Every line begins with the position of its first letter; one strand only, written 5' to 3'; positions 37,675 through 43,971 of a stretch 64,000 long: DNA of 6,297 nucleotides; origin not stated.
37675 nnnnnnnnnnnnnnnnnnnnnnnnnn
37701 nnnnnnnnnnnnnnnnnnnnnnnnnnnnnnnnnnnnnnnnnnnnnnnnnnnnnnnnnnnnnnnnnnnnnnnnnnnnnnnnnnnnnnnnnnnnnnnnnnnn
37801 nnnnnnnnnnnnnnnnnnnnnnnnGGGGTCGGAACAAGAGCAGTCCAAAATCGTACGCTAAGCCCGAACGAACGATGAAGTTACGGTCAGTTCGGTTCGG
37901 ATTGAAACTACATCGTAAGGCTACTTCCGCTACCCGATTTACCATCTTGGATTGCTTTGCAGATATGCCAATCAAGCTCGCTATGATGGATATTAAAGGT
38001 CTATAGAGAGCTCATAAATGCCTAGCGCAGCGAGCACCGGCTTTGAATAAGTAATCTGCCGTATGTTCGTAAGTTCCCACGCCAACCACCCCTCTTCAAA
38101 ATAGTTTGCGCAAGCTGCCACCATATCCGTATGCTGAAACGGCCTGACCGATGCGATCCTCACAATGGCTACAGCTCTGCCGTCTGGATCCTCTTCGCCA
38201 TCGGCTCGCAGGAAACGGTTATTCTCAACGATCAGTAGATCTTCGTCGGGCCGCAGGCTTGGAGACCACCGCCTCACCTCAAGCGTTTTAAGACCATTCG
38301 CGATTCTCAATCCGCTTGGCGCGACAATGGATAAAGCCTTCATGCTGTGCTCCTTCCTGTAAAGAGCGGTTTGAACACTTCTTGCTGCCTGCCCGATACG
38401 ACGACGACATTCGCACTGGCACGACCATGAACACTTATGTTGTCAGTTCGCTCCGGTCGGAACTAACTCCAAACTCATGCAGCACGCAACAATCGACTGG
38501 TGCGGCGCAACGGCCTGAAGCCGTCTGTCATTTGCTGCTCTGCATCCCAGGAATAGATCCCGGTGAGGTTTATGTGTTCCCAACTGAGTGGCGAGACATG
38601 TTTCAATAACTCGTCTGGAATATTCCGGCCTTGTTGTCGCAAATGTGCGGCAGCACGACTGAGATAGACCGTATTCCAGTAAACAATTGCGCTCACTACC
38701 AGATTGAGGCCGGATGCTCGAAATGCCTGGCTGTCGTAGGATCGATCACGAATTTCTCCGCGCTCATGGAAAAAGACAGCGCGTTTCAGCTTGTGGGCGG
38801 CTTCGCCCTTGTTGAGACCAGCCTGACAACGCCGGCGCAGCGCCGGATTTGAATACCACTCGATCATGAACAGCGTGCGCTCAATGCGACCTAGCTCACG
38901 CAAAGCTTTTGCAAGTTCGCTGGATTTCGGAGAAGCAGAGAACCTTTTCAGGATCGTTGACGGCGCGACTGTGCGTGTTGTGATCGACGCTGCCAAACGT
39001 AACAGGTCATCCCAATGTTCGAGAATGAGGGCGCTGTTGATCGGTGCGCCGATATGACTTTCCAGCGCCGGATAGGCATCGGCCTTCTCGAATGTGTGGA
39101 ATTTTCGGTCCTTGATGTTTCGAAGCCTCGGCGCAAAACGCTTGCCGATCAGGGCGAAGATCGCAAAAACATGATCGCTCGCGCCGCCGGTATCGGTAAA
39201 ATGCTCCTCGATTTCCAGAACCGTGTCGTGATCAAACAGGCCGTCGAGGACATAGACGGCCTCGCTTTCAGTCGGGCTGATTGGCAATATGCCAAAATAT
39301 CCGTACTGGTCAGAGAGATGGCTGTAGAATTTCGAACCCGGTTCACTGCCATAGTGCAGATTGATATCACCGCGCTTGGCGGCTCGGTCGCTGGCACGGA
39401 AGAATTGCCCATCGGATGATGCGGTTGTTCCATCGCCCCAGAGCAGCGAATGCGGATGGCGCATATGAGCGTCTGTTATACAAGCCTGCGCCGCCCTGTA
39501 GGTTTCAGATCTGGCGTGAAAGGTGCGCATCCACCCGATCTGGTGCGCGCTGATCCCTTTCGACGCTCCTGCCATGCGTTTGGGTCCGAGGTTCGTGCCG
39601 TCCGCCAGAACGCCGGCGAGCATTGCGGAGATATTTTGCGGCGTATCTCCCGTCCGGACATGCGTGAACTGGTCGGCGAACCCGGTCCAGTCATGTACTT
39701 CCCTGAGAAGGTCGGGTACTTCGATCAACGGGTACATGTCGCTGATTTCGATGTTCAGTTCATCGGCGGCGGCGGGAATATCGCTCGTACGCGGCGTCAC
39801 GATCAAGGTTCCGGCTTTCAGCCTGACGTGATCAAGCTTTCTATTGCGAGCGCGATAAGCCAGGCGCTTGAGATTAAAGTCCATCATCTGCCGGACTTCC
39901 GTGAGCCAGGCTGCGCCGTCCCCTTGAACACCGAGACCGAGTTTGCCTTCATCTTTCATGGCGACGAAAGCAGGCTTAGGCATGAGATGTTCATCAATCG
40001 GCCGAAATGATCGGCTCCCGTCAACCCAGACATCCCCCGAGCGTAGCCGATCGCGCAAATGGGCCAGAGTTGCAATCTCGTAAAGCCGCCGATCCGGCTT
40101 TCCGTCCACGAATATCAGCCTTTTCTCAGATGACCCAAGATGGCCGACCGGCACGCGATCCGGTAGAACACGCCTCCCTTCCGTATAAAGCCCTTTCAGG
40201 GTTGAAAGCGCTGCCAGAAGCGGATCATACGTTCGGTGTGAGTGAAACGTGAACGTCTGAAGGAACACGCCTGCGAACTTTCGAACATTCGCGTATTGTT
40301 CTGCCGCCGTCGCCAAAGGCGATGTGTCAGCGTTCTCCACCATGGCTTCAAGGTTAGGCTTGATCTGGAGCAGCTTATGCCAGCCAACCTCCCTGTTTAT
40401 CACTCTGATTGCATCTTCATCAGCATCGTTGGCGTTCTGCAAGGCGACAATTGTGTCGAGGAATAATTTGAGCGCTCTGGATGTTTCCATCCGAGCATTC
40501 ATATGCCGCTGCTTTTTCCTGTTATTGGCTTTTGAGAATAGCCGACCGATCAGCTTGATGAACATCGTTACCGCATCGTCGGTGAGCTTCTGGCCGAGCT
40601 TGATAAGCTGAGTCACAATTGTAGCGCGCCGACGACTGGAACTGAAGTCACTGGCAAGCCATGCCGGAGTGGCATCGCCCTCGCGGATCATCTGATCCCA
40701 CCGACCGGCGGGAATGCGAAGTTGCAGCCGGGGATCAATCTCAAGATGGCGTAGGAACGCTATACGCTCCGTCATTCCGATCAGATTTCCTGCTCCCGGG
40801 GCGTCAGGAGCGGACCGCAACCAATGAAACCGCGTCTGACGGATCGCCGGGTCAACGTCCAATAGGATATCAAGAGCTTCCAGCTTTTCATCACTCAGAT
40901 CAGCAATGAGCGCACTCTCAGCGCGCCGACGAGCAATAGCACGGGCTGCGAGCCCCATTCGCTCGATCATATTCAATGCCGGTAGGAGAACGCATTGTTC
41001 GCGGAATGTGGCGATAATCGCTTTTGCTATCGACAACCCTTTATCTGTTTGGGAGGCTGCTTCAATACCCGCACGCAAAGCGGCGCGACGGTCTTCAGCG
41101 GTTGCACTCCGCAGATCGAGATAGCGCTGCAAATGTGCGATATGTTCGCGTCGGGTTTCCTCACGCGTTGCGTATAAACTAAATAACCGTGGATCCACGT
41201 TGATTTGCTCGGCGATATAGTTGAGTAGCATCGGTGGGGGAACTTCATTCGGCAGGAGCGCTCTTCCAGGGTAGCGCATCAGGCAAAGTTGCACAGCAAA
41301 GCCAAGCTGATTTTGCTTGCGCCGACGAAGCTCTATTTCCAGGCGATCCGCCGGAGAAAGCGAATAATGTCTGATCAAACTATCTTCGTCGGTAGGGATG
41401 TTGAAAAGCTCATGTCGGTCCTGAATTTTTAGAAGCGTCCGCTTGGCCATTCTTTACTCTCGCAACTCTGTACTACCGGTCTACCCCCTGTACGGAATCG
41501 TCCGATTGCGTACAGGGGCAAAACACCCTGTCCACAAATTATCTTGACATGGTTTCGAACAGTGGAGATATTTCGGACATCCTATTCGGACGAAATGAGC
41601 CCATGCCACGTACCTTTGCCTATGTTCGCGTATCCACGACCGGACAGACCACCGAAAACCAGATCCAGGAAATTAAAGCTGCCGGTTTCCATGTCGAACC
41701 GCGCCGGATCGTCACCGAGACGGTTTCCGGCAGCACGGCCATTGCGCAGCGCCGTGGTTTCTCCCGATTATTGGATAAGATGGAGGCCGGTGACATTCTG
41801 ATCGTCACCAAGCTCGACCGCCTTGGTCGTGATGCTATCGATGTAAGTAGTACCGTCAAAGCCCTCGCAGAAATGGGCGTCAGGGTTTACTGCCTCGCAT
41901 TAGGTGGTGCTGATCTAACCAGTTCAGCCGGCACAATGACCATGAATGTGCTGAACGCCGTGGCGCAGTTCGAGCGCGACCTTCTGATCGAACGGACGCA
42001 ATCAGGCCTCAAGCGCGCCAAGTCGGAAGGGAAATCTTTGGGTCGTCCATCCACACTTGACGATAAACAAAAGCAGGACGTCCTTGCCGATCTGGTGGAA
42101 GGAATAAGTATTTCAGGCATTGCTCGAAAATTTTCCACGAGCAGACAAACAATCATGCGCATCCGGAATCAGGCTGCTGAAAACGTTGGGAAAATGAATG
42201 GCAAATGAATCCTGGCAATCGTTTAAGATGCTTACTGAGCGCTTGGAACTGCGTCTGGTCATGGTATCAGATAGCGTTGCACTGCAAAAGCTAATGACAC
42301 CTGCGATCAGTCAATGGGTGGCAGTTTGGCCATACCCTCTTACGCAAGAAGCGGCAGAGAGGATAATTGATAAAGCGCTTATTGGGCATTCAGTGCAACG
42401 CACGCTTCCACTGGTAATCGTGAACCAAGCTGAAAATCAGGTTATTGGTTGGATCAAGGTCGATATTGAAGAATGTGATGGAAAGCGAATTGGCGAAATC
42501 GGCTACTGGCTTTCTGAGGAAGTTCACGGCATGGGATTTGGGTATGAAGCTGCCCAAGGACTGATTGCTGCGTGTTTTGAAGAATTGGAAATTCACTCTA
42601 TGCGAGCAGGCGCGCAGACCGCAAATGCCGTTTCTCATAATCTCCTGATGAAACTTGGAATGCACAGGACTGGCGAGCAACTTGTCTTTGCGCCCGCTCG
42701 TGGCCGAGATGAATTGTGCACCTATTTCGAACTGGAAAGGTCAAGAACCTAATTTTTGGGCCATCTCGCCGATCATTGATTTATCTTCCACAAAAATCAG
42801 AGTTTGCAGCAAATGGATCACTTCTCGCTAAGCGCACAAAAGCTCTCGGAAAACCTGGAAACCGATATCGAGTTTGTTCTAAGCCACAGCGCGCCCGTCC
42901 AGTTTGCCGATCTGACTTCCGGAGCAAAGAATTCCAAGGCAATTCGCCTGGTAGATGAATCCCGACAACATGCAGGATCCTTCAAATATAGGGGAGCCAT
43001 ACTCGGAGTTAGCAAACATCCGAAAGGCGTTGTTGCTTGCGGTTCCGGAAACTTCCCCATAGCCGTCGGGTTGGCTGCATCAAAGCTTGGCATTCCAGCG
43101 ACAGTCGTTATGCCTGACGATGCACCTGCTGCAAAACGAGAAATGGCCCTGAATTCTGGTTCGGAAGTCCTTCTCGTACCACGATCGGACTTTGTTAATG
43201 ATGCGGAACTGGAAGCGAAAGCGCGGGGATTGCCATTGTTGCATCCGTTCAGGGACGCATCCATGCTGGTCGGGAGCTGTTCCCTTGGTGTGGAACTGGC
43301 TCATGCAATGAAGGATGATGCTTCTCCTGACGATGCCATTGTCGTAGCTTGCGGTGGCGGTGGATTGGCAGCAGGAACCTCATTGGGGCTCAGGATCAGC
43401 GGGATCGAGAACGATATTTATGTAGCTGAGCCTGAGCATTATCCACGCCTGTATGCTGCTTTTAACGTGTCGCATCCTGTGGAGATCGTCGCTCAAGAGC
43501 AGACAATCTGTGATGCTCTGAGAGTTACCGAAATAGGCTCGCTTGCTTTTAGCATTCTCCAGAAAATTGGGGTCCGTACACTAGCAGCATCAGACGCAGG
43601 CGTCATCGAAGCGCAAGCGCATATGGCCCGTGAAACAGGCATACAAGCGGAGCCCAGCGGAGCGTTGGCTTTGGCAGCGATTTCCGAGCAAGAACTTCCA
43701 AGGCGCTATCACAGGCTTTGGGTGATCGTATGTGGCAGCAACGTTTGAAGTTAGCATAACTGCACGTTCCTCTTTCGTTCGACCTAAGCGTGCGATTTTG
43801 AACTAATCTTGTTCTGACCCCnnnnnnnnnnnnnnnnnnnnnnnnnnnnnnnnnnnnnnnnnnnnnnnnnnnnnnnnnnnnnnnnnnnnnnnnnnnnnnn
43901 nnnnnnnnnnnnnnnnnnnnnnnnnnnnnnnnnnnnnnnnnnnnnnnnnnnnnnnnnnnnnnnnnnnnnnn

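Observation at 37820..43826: Clean Tn3-family transposon insertion, with TSD TATAA, splitting the head and tail gene blocks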

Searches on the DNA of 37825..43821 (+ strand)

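Call 5: search_dna_similar(query=window:37825-43821:+, collection=plasmids, mode=near, max_rows=30)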
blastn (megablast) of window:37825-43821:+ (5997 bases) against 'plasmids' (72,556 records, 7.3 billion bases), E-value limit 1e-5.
Records with a match: 68; places in all: 73; records where one place covers at least 80% of the query: 0.
Best place of each record, by identity: 95-99% 3; 80-90% 14; 60-80% 51.
By first word of the organism name: Sinorhizobium 15; Rhizobium 11; Agrobacterium 10; Shinella 9; Brucella 5; Labrenzia 4; Aminobacter 3; Gluconobacter 3; Ensifer 1; Mesorhizobium 1; and 6 more.
By predicted mobility (MOB-suite, as given by PLSDB): conjugative 34; non-mobilizable 28; mobilizable 6.
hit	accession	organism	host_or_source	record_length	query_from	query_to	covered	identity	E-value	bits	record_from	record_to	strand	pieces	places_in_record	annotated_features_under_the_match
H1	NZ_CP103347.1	Brucella anthropi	-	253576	648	3692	51%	95.5%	0e+0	4870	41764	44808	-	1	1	Tn3 family transposase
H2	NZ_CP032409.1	Rhizobium rosettiformans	Isolation,ex cyanobacteria field sample ...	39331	682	4269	60%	77.4%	0e+0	2102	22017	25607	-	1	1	Tn3 family transposase | recombinase family protein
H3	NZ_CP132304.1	Shinella sumterensis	Homo sapiens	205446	682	4209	59%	77.6%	0e+0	2124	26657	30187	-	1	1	Tn3 family transposase | recombinase family protein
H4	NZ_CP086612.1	Shinella zoogloeoides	-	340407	682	4206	59%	77.6%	0e+0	2119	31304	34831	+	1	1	Tn3 family transposase | recombinase family protein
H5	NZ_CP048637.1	Rhizobium oryzihabitans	cell,root,the root of rice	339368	688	4210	59%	77.3%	0e+0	2045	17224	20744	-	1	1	Tn3 family transposase | recombinase family protein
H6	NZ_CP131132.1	Shinella zoogloeoides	isolate,Activated charcoal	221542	688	4210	59%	77.3%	0e+0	2045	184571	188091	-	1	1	Tn3 family transposase | recombinase family protein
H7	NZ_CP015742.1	Shinella sp. HZN7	-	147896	682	4210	59%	76.3%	0e+0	1858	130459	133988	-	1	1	Tn3 family transposase | recombinase family protein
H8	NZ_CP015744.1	Shinella sp. HZN7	-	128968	682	4210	59%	76.3%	0e+0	1858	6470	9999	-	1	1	Tn3 family transposase | recombinase family protein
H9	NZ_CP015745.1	Shinella sp. HZN7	-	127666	682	4210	59%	76.3%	0e+0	1858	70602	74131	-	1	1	Tn3 family transposase | recombinase family protein | AAA family ATPase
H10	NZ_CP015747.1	Shinella sp. HZN7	-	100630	682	4210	59%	76.3%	0e+0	1858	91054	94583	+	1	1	Tn3 family transposase | recombinase family protein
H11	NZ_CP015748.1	Shinella sp. HZN7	-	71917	682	4210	59%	76.3%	0e+0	1858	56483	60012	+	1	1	Tn3 family transposase | recombinase family protein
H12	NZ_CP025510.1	Rhizobium leguminosarum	Pisum sativum,pea nodule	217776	952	4295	56%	76.9%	0e+0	1866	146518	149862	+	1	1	recombinase family protein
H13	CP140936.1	Sinorhizobium meliloti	Medicago lupulina,whole organism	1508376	682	3772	52%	76.8%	0e+0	1703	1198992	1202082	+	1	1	none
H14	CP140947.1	Sinorhizobium meliloti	Medicago lupulina,whole organism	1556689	682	3772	52%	76.8%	0e+0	1703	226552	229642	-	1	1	none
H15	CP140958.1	Sinorhizobium meliloti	Medicago lupulina,whole organism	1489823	682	3772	52%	76.8%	0e+0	1703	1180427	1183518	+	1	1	Tn3 family transposase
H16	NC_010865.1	Sinorhizobium meliloti SM11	-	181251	682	3772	52%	76.7%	0e+0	1698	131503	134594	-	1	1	Tn3 family transposase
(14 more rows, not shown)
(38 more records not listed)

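Call 7: get_annotated_region(hit=H1, flank=6000)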
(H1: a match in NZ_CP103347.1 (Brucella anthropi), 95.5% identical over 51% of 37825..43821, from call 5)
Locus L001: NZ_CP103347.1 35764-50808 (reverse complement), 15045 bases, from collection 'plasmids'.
description: Brucella anthropi strain CGMCC 1.17299 plasmid p1, complete sequence
organism: Brucella anthropi (NCBI taxid 529)
taxonomy: Bacteria; Pseudomonadota; Alphaproteobacteria; Hyphomicrobiales; Brucellaceae; Brucella; Brucella anthropi
host: -; source: -; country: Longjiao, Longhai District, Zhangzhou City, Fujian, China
typing (MOB-suite, as given by PLSDB): non-mobilizable; mating-pair formation MPF_T
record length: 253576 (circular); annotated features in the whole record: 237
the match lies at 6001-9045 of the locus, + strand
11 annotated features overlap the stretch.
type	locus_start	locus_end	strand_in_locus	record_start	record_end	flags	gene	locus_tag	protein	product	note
CDS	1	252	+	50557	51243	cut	-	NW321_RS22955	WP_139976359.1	IS6 family transposase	-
CDS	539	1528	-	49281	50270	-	-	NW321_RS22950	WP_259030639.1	IS110 family transposase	-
CDS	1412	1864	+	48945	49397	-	-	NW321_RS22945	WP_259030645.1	hypothetical protein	-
CDS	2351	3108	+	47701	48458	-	-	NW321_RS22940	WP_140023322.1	IS5 family transposase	-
CDS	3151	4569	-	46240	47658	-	cls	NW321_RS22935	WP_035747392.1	cardiolipin synthase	GO:0032049 - cardiolipin biosynthetic process [Evidence IEA]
CDS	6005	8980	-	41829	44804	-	-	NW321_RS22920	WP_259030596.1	Tn3 family transposase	-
CDS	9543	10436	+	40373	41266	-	istB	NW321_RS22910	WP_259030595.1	IS21-like element ISRel5 family helper ATPase IstB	-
CDS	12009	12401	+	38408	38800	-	-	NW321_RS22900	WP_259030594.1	RidA family protein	-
CDS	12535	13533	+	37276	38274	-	-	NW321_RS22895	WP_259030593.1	DctP family TRAP transporter solute-binding subunit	GO:0006810 - transport [Evidence IEA]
CDS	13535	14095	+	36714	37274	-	-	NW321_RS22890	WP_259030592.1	TRAP transporter small permease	-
CDS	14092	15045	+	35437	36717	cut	-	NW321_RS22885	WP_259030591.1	TRAP transporter large permease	GO:0008643 - carbohydrate transport [Evidence IEA]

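Call 50: get_annotated_region(hit=H2, flank=4000)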
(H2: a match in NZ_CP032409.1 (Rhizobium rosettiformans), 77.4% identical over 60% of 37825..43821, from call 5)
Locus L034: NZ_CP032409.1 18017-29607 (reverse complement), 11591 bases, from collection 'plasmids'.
description: Rhizobium rosettiformans strain MAE2-X plasmid p4, complete sequence
organism: Rhizobium rosettiformans (NCBI taxid 1368430)
taxonomy: Bacteria; Pseudomonadota; Alphaproteobacteria; Hyphomicrobiales; Rhizobiaceae; Rhizobium; Rhizobium rosettiformans
host: -; source: Isolation,ex cyanobacteria field sample from freshwater; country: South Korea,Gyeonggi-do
typing (MOB-suite, as given by PLSDB): mobilizable; replicon rep_cluster_1420; relaxase MOBQ
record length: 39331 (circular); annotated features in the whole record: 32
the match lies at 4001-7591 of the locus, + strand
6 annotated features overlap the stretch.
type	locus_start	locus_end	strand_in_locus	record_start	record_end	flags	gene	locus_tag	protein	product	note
CDS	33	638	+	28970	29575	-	-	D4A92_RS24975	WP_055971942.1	recombinase family protein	GO:0006310 - DNA recombination [Evidence IEA]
CDS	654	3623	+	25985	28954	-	-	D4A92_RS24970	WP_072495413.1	Tn3 family transposase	-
CDS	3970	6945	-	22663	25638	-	-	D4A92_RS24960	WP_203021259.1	Tn3 family transposase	-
CDS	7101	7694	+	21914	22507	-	-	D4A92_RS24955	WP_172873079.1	recombinase family protein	GO:0006310 - DNA recombination [Evidence IEA]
CDS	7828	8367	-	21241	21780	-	-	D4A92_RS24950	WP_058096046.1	DUF1269 domain-containing protein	-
CDS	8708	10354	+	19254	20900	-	-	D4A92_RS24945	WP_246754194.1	alpha/beta-hydrolase family protein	-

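Call 51: get_annotated_region(hit=H16, flank=4000)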
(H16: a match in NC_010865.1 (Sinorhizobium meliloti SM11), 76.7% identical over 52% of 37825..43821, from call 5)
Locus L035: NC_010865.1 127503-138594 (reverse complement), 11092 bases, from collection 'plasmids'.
description: Sinorhizobium meliloti SM11 plasmid pSmeSM11b, complete sequence
organism: Sinorhizobium meliloti SM11 (NCBI taxid 707241)
taxonomy: Bacteria; Pseudomonadota; Alphaproteobacteria; Hyphomicrobiales; Rhizobiaceae; Sinorhizobium; Sinorhizobium meliloti; Sinorhizobium meliloti SM11
host: -; source: -; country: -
typing (MOB-suite, as given by PLSDB): conjugative; replicon rep_cluster_590; relaxase MOBQ; mating-pair formation MPF_T
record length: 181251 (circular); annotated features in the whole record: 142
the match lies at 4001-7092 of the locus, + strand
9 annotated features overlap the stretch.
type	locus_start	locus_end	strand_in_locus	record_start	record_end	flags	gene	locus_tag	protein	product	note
CDS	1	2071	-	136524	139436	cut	-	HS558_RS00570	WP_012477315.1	Tn3 family transposase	-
CDS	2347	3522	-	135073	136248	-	-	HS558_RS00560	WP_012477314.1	amino acid ABC transporter permease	-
CDS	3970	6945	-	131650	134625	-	-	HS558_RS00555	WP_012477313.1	Tn3 family transposase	-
CDS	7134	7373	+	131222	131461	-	-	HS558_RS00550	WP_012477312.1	hypothetical protein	-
CDS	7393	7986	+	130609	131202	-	-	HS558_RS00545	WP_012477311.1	recombinase family protein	GO:0006310 - DNA recombination [Evidence IEA]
CDS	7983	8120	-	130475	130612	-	-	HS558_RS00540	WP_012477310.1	hypothetical protein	-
CDS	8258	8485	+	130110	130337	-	-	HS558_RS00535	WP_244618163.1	hypothetical protein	-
CDS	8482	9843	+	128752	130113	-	-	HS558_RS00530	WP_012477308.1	hypothetical protein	-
CDS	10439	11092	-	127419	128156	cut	-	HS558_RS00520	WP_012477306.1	4'-phosphopantetheinyl transferase superfamily protein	-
